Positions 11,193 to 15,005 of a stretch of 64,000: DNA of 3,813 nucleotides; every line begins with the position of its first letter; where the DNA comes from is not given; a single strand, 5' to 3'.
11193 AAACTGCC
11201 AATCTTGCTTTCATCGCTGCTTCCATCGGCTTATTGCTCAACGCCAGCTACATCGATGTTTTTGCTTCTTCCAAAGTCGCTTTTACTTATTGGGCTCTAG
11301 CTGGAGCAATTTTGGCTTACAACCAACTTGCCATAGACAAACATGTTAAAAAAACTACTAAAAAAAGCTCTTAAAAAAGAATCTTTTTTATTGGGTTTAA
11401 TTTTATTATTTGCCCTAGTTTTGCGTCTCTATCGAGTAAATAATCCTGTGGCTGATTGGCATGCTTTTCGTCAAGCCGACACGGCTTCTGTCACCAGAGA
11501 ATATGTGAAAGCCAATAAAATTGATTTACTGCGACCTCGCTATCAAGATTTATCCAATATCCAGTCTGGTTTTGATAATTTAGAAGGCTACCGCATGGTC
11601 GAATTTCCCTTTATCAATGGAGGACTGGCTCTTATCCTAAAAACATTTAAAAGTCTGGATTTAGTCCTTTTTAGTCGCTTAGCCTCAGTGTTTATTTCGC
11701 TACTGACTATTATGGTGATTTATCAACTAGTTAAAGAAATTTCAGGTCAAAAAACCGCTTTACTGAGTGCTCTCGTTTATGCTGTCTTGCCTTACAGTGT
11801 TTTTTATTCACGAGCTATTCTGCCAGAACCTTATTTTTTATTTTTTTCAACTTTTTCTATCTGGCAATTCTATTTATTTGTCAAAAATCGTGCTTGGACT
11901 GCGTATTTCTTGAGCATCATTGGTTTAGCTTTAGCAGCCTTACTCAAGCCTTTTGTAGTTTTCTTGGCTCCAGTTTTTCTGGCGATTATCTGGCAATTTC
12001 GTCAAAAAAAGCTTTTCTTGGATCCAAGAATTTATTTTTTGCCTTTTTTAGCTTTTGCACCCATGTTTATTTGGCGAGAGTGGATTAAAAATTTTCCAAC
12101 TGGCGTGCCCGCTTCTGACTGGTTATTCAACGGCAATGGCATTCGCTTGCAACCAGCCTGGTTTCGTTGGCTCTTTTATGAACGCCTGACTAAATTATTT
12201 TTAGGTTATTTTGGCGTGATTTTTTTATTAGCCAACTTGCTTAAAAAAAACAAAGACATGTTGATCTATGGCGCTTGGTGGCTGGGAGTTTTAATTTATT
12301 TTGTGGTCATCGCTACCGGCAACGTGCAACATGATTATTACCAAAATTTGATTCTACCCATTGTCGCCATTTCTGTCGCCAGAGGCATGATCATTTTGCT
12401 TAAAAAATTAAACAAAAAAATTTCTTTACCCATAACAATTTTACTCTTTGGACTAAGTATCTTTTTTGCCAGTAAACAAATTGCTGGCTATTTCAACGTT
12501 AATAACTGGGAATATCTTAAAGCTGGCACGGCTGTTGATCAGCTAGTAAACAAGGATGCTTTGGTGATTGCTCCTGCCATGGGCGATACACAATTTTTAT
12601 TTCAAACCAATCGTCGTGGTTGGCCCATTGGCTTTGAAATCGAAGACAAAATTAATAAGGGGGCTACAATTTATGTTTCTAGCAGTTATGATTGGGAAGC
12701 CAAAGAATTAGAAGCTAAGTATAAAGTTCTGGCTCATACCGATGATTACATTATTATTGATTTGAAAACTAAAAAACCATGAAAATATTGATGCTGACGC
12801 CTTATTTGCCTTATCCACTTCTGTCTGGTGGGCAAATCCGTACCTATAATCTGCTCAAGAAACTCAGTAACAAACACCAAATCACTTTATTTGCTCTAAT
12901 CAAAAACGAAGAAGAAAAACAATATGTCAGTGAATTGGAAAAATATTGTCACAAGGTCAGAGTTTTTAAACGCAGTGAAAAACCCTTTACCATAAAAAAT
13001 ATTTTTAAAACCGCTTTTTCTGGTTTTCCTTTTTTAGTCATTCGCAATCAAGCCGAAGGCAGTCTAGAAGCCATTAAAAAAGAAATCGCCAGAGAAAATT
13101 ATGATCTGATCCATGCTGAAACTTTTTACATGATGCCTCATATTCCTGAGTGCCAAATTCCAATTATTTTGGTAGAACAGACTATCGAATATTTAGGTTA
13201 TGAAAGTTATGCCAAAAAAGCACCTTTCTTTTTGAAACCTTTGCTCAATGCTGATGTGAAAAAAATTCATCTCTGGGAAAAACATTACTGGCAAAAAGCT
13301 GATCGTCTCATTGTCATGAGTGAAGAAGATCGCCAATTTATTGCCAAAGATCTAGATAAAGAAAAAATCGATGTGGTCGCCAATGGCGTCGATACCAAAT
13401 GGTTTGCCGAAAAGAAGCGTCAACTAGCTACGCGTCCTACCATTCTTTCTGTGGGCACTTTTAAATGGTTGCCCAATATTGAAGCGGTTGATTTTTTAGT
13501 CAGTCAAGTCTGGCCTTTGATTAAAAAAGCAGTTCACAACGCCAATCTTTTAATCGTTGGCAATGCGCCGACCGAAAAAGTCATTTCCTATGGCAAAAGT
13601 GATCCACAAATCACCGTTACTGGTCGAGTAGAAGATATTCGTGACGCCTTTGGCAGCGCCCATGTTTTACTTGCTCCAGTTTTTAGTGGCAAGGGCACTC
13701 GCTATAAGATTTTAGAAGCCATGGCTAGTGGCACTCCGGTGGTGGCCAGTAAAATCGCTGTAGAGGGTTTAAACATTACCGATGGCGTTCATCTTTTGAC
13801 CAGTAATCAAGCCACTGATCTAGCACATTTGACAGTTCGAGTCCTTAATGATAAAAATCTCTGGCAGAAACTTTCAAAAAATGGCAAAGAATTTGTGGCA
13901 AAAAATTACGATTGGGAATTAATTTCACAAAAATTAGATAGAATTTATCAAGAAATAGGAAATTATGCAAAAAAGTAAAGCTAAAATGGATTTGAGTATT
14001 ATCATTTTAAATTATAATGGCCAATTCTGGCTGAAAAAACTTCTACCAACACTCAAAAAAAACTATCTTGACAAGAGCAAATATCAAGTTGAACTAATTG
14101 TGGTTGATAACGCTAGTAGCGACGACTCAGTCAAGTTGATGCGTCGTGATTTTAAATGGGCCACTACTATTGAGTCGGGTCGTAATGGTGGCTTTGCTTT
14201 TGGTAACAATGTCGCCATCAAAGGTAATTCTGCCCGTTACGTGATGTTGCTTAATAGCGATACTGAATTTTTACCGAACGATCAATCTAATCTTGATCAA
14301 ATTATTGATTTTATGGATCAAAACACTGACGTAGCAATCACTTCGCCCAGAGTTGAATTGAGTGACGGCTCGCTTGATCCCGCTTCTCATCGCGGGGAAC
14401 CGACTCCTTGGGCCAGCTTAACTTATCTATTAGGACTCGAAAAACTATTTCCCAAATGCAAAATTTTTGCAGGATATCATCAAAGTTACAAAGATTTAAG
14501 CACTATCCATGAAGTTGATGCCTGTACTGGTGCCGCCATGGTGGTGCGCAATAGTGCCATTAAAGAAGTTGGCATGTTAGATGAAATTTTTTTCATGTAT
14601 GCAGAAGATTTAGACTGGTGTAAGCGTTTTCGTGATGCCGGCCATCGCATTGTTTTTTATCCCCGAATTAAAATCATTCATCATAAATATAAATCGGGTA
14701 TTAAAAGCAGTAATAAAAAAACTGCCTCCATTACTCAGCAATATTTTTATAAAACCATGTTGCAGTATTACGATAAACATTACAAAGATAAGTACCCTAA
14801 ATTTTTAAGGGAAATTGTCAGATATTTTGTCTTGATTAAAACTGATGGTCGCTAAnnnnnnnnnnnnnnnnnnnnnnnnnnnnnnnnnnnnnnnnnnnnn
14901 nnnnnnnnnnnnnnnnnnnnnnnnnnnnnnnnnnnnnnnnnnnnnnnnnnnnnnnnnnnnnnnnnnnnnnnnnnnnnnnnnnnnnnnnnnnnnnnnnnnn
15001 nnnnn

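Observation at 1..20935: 21-kb co-directional surface-glycan supercluster with two ArnT/PMT-like GT-C enzymes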

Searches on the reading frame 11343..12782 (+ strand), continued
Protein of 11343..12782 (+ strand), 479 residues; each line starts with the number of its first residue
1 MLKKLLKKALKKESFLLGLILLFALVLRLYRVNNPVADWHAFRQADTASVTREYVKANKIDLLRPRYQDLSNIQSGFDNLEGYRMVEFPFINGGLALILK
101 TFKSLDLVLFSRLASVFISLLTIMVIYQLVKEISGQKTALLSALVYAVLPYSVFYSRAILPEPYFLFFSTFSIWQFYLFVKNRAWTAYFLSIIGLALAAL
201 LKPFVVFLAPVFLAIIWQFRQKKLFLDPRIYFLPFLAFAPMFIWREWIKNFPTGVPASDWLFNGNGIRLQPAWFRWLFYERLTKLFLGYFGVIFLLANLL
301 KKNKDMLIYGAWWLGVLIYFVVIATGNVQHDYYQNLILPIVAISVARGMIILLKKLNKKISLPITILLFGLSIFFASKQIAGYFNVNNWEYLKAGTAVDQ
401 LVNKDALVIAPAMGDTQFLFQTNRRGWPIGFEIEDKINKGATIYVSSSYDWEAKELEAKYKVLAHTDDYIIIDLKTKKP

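Call 80: list_cluster_members(proteins=[P0279, P0291, P0283, P0288])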
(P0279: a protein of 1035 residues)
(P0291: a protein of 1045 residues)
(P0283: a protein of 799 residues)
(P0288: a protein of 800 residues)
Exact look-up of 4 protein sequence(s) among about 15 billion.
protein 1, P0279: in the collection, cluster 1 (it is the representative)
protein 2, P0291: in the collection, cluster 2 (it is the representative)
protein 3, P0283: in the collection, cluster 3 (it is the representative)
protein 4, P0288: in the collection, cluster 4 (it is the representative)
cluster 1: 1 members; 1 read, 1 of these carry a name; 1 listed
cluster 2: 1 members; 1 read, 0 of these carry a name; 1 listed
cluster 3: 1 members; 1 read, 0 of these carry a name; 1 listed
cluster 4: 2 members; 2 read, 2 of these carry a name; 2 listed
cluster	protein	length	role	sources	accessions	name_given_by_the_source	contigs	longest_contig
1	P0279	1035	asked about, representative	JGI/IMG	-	hypothetical protein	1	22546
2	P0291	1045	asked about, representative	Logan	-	-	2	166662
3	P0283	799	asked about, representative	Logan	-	-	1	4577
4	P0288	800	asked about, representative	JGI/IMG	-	hypothetical protein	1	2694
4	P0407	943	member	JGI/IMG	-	O-antigen ligase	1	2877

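Call 81: find_encoding_contigs(protein=P0291, flank=10000, max_places=1)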
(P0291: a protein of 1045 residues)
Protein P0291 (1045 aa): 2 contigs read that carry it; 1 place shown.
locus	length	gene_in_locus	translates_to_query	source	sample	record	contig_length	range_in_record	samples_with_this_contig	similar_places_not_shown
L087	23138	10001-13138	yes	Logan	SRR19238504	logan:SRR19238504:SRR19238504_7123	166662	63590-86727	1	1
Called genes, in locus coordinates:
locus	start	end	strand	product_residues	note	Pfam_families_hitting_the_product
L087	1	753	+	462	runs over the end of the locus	PF13231:PMT_2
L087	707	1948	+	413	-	PF01943:Polysacc_synt, PF13440:Polysacc_synt_3 (weak)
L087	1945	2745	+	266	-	PF00535:Glycos_transf_2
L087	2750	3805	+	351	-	PF13439:Glyco_transf_4 (weak), PF00534:Glycos_transf_1, PF13692:Glyco_trans_1_4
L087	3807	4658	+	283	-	PF00535:Glycos_transf_2, PF10111:Glyco_tranf_2_2, PF13641:Glyco_tranf_2_3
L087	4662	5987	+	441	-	PF13231:PMT_2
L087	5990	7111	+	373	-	PF13439:Glyco_transf_4, PF00534:Glycos_transf_1, PF13692:Glyco_trans_1_4, PF13524:Glyco_trans_1_2 (weak), PF20706:GT4-conflict (weak)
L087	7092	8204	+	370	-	-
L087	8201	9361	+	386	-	PF13439:Glyco_transf_4 (weak), PF00534:Glycos_transf_1, PF13692:Glyco_trans_1_4, PF20706:GT4-conflict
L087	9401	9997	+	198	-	PF25087:GMPPB_C (faint), PF00132:Hexapep, PF14602:Hexapep_2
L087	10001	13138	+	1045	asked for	PF02366:PMT, PF13231:PMT_2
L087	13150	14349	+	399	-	PF13439:Glyco_transf_4, PF00534:Glycos_transf_1, PF13692:Glyco_trans_1_4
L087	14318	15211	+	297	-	PF13641:Glyco_tranf_2_3, PF00535:Glycos_transf_2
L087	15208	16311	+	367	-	PF13439:Glyco_transf_4 (faint), PF20706:GT4-conflict, PF00534:Glycos_transf_1, PF13692:Glyco_trans_1_4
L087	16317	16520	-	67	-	-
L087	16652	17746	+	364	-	PF13439:Glyco_transf_4 (weak), PF00534:Glycos_transf_1, PF13692:Glyco_trans_1_4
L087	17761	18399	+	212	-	PF02397:Bac_transf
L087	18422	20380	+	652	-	PF13196:DUF4012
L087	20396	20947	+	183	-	PF11967:RecO_N, PF02565:RecO_C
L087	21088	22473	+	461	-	PF28494:GlyRS_ins_1 (faint), PF00587:tRNA-synt_2b (weak), PF03129:HGTP_anticodon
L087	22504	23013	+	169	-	-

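Call 82: find_encoding_contigs(protein=P0283, flank=5000, max_places=1)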
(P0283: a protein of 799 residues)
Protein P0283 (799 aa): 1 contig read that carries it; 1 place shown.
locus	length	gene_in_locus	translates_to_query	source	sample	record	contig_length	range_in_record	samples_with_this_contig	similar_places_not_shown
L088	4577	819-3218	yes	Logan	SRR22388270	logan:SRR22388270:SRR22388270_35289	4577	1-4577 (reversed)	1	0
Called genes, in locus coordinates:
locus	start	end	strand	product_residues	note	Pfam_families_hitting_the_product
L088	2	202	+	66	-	?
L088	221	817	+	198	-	PF00132:Hexapep (weak), PF14602:Hexapep_2 (weak)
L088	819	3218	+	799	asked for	PF00535:Glycos_transf_2, PF13641:Glyco_tranf_2_3, PF13632:Glyco_trans_2_3 (weak), PF02366:PMT (weak), PF13231:PMT_2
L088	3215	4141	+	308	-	PF00535:Glycos_transf_2, PF13641:Glyco_tranf_2_3, PF13712:Glyco_tranf_2_5 (faint), PF13632:Glyco_trans_2_3 (weak)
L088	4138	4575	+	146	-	?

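Call 84: search_protein_families(library=ncbifam, proteins=[L087:1945-2745:+, L087:3807-4658:+, L087:7092-8204:+], max_evalue=0.001)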
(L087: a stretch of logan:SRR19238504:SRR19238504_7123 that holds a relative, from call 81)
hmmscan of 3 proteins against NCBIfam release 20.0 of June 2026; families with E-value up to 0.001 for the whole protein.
L087:1945-2745:+ (266 aa): 5 families
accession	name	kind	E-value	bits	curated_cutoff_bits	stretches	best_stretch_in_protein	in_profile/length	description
NF047683.1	TeichurnBiosyTuaG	equivalog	8.6e-07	28.8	400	1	28-107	35-114/252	teichuronic acid biosynthesis protein TuaG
TIGR04195.1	S_glycosyl_SunS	equivalog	9.2e-05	21.4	350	1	4-90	59-142/421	SunS family peptide S-glycosyltransferase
NF050819.1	PolSacchBiosHfsG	equivalog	0.00028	20.2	500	1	28-96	38-108/302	polysaccharide biosynthesis protein HfsG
TIGR04017.1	WcaA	equivalog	0.00039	20.1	495.75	1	27-127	32-132/279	colanic acid biosynthesis glycosyltransferase WcaA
NF007453.0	PRK10018.1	equivalog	0.00091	19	382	0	27-127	33-133/280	colanic acid biosynthesis glycosyltransferase WcaA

L087:3807-4658:+ (283 aa): 27 families (the best 25 are shown)
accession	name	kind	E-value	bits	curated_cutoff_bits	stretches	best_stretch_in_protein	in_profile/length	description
NF041875.1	EPS_EpsD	equivalog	7.2e-28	97.9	370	1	3-222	1-229/325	exopolysaccharide biosynthesis glycosyltransferase EpsD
NF007482.0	PRK10073.1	equivalog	4.5e-23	81.8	423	1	2-105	7-108/334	glycosyltransferase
TIGR04283.1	glyco_like_mftF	equivalog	1.8e-20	73.5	182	1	3-186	1-169/221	TIGR04283 family arsenosugar biosynthesis glycosyltransferase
NF047683.1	TeichurnBiosyTuaG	equivalog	1.8e-19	70.4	400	1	2-124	7-128/252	teichuronic acid biosynthesis protein TuaG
TIGR03965.1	mycofact_glyco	equivalog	2e-19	69.9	280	1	2-108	75-180/467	mycofactocin biosynthesis glycosyltransferase MftF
TIGR03937.1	PgaC_IcaA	equivalog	7.8e-17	61.3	422.3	1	2-115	46-158/407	poly-beta-1,6-N-acetyl-D-glucosamine synthase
NF041394.1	GtaseAglG_Halo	equivalog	3.7e-16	59.3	440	1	1-179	1-183/304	glucosyl-dolichyl phosphate glucuronosyltransferase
NF050050.1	ProtGlycPglI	equivalog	1.4e-15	57.5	500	1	2-110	3-111/306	GalNAc(5)-diNAcBac-PP-undecaprenol beta-1,3-glucosyltransferase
NF038299.1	EPS_HpsN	equivalog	1.4e-15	57.1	425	1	2-103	2-102/317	hormogonium polysaccharide biosynthesis glycosyltransferase HpsN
NF010496.0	PRK13915.1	equivalog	7.9e-15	54.7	262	1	2-111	32-146/307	glucosyl-3-phosphoglycerate synthase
TIGR04242.1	nodulat_NodC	equivalog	6.5e-13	48.4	550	1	2-109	49-158/395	chitooligosaccharide synthase NodC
NF007986.1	PRK10714.1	equivalog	2.4e-12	46.5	529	1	2-107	7-115/316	undecaprenyl-phosphate 4-deoxy-4-formamido-L-arabinose transferase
TIGR04182.1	glyco_TIGR04182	equivalog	9.9e-12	44.8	325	1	2-167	1-159/293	S-layer glycoprotein N-glycosyltransferase AglJ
NF045692.1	OglycostaseCruG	equivalog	2.2e-11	43.3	600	1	2-104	42-149/386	2'-O-glycosyltransferase CruG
NF053739.1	GlytfEpsEBac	equivalog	5e-11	42.1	450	1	2-92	2-92/265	glycosyltransferase EpsE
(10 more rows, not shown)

L087:7092-8204:+ (370 aa): 0 families

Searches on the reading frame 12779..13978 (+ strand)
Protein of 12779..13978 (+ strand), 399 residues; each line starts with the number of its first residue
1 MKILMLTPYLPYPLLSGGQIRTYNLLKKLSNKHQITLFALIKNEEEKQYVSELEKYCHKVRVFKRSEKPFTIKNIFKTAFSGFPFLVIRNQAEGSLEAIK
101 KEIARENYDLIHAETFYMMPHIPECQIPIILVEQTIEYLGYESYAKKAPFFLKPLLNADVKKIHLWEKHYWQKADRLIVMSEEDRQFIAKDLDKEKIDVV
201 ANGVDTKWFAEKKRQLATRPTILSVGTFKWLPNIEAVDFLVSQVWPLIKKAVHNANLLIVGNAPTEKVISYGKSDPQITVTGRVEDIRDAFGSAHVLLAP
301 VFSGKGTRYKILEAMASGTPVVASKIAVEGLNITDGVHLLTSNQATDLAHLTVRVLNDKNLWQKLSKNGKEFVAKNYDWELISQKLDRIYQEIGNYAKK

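Call 4: search_protein_families(library=pfam, proteins=[window:12779-13978:+])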
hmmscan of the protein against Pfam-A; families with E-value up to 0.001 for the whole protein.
window:12779-13978:+ (399 aa): 4 families
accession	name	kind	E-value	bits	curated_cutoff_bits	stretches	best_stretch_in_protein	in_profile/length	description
PF13692.12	Glyco_trans_1_4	-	9.7e-25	87.9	27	1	219-358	1-142/142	Glycosyl transferases group 1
PF00534.26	Glycos_transf_1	-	1.6e-14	54.3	26.4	1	213-371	8-171/172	Glycosyl transferases group 1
PF13439.12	Glyco_transf_4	-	6.3e-14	52.8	28.5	1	17-207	3-169/170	Glycosyltransferase Family 4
PF13524.12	Glyco_trans_1_2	-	3.7e-06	27.4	25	1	255-381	15-137/144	Glycosyl transferase-like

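Call 51: search_protein_families(library=ncbifam, proteins=[window:12779-13978:+], max_evalue=0.0001)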
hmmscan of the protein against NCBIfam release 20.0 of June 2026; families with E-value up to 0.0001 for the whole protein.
window:12779-13978:+ (399 aa): 23 families
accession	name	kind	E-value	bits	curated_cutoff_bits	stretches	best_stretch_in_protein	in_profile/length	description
TIGR03087.1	stp1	hypoth_equivalog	1.6e-63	215.3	316.65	1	3-391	1-395/397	TIGR03087 family PEP-CTERM/XrtA system glycosyltransferase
TIGR04063.1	stp3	hypoth_equivalog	1.3e-18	67.1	442.05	1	167-393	151-395/397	TIGR04063 family PEP-CTERM/XrtA system glycosyltransferase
TIGR03999.1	thiol_BshA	equivalog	1.5e-13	50.4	273.7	1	173-393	144-373/375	N-acetyl-alpha-D-glucosaminyl L-malate synthase BshA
NF041010.1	glycosy_Agl16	equivalog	1.7e-13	50.2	575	1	311-392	270-350/352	glycosylation protein Agl16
TIGR02149.1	glgA_Coryne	subfamily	2.1e-13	50.2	302.4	1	311-393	300-390/391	glycogen synthase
TIGR03088.1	stp2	hypoth_equivalog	4.5e-13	49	409.05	1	176-392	139-372/374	TIGR03088 family PEP-CTERM/XrtA system glycosyltransferase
TIGR03449.1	mycothiol_MshA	equivalog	1.8e-11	43.6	462.5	1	166-392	157-402/406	D-inositol-3-phosphate glycosyltransferase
NF053513.1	Gtran_IagA_BgsA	equivalog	2e-10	40.2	460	1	286-393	228-331/333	LTA glycolipid anchor biosynthesis glycosyltransferase, IagA/BgsA family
TIGR04157.1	glyco_rSAM_CFB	subfamily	2.6e-10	39.9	400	1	159-390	155-406/406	TIGR04157 family glycosyltransferase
NF041876.1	EPS_EpsE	equivalog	4.7e-10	39.3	400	1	169-383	157-386/389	exopolysaccharide biosynthesis GT4 family glycosyltransferase EpsE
TIGR04047.1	MSMEG_0565_glyc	hypoth_equivalog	4.4e-09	35.9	259.85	1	278-391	259-372/373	MSMEG_0565 family glycosyltransferase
NF049987.1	DaglGlyslTfaseDgs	equivalog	1.5e-08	34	500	1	286-393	224-327/332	processive diacylglycerol alpha-glucosyltransferase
NF012028.0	PRK15484.1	subfamily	2.3e-08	33.6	618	1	311-389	294-374/380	lipopolysaccharide N-acetylglucosaminyltransferase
NF053787.1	GlcN_PG_synth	equivalog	3.8e-08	32.6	480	1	255-393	226-359/361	N-acetylglucosaminyl phosphatidylglycerol synthase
NF038229.1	Glyco4_Geo_Pelo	equivalog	1.7e-07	30.6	400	1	288-393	232-336/338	GPMC system family 4 glycosyltransferase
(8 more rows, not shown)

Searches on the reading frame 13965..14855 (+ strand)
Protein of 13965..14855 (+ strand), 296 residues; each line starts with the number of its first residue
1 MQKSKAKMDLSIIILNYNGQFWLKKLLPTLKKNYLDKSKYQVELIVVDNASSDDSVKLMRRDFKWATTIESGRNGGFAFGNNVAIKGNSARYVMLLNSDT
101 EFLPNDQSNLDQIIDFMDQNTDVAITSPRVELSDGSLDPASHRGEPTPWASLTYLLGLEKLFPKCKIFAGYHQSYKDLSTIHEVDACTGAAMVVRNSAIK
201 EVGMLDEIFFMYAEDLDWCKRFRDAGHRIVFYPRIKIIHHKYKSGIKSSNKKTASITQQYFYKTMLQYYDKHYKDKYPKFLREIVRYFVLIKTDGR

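Call 4: search_protein_families(library=pfam, proteins=[window:13965-14855:+])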
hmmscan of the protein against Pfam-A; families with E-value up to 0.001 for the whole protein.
window:13965-14855:+ (296 aa): 3 families
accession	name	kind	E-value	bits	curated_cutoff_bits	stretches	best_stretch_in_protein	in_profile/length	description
PF00535.33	Glycos_transf_2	-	1.2e-13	51.7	23.3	1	11-174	1-162/168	Glycosyl transferase family 2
PF13632.12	Glyco_trans_2_3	-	5.7e-06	26.7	27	1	180-255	65-138/198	Glycosyl transferase family group 2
PF13506.12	Glyco_transf_21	-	7.9e-05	22.6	21.7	1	171-235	86-150/174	Glycosyl transferase family 21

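Call 32: search_solved_structures(query=window:13965-14855:+, max_evalue=0.01)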
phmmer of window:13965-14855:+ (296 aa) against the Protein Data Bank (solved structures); distinct sequences matched with E-value up to 0.01: 3.
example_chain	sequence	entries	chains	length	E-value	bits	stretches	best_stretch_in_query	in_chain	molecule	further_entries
5tze_C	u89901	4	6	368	1.9e-05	27.8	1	9-125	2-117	Glycosyl transferase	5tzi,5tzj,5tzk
5tz8_A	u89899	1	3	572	4e-05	26.7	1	9-125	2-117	Glycosyl transferase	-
7msk_A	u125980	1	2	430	0.0019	21.3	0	14-117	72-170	Glyco_trans_2-like domain-containing protein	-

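Call 51: search_protein_families(library=ncbifam, proteins=[window:13965-14855:+], max_evalue=0.0001)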
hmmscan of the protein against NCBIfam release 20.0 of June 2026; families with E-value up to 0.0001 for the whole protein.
window:13965-14855:+ (296 aa): 10 families
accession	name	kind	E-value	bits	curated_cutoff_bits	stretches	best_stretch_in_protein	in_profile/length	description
TIGR03965.1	mycofact_glyco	equivalog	3.2e-11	42.8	280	1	187-240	229-281/467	mycofactocin biosynthesis glycosyltransferase MftF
TIGR01556.1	rhamnosyltran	subfamily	4.4e-11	42.5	200.55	1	174-252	135-213/281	rhamnosyltransferase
NF038302.1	EPS_HpsE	equivalog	4.6e-11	42.3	300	1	8-130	1-124/307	hormogonium polysaccharide biosynthesis glycosyltransferase HpsE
NF047683.1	TeichurnBiosyTuaG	equivalog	1.2e-09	38.2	400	1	6-126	4-119/252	teichuronic acid biosynthesis protein TuaG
NF041875.1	EPS_EpsD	equivalog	2.4e-09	37.1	370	1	10-103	1-93/325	exopolysaccharide biosynthesis glycosyltransferase EpsD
TIGR04283.1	glyco_like_mftF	equivalog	1.5e-08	34.5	182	1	10-120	1-100/221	TIGR04283 family arsenosugar biosynthesis glycosyltransferase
NF007482.0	PRK10073.1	equivalog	8.4e-07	28.3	423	1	6-113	4-109/334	glycosyltransferase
TIGR03937.1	PgaC_IcaA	equivalog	1.1e-06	27.9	422.3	0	6-130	43-165/407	poly-beta-1,6-N-acetyl-D-glucosamine synthase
TIGR04195.1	S_glycosyl_SunS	equivalog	2.3e-05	23.4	350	1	12-131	61-172/421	SunS family peptide S-glycosyltransferase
TIGR03472.1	HpnI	equivalog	6.5e-05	21.9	310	0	181-234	194-247/373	bacteriohopanetetrol glucosamine biosynthesis glycosyltransferase HpnI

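Call 61: search_solved_structures(query=A4, max_evalue=0.1)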
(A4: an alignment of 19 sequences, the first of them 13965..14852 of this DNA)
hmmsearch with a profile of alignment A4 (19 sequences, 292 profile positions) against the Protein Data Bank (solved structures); distinct sequences matched with E-value up to 0.1: 29.
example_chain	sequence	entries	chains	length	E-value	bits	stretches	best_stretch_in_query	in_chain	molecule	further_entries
2z87_A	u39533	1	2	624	2.2e-13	53.5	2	8-102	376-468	Chondroitin synthase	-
2z86_A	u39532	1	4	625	2.2e-13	53.5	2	8-102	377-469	Chondroitin synthase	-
5tze_C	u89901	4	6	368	9e-13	51.5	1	7-122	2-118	Glycosyl transferase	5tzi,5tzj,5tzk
5tz8_A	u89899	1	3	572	2.1e-12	50.2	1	7-121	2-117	Glycosyl transferase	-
3l7i_A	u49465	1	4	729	3e-12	49.7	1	7-108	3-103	Teichoic acid biosynthesis protein F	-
3l7j_A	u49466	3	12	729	3e-12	49.7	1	7-108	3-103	Teichoic acid biosynthesis protein F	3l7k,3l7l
3l7m_A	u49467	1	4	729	3e-12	49.7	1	7-108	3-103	Teichoic acid biosynthesis protein F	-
6p61_A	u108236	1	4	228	2.7e-10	43.3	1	3-127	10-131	Glycosyltransferase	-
8vh7_A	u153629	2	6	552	8.9e-09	38.3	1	5-117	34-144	Heparosan synthase B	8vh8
8viw_A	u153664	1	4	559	9.2e-09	38.3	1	5-117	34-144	Heparosan synthase B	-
5hea_A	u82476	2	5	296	1.2e-08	37.9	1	8-111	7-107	Putative glycosyltransferase (GalT1)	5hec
3bcv_A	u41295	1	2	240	3.3e-08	36.5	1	7-103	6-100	Putative glycosyltransferase protein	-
6h1j_A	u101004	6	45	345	5.8e-08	35.7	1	6-123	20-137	Probable ss-1,3-N-acetylglucosaminyltransferase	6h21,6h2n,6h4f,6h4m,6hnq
7msp_A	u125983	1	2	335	1.1e-07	34.8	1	6-139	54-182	SPbeta prophage-derived glycosyltransferase SunS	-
7msn_A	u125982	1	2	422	1.7e-07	34.2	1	6-139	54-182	SPbeta prophage-derived glycosyltransferase SunS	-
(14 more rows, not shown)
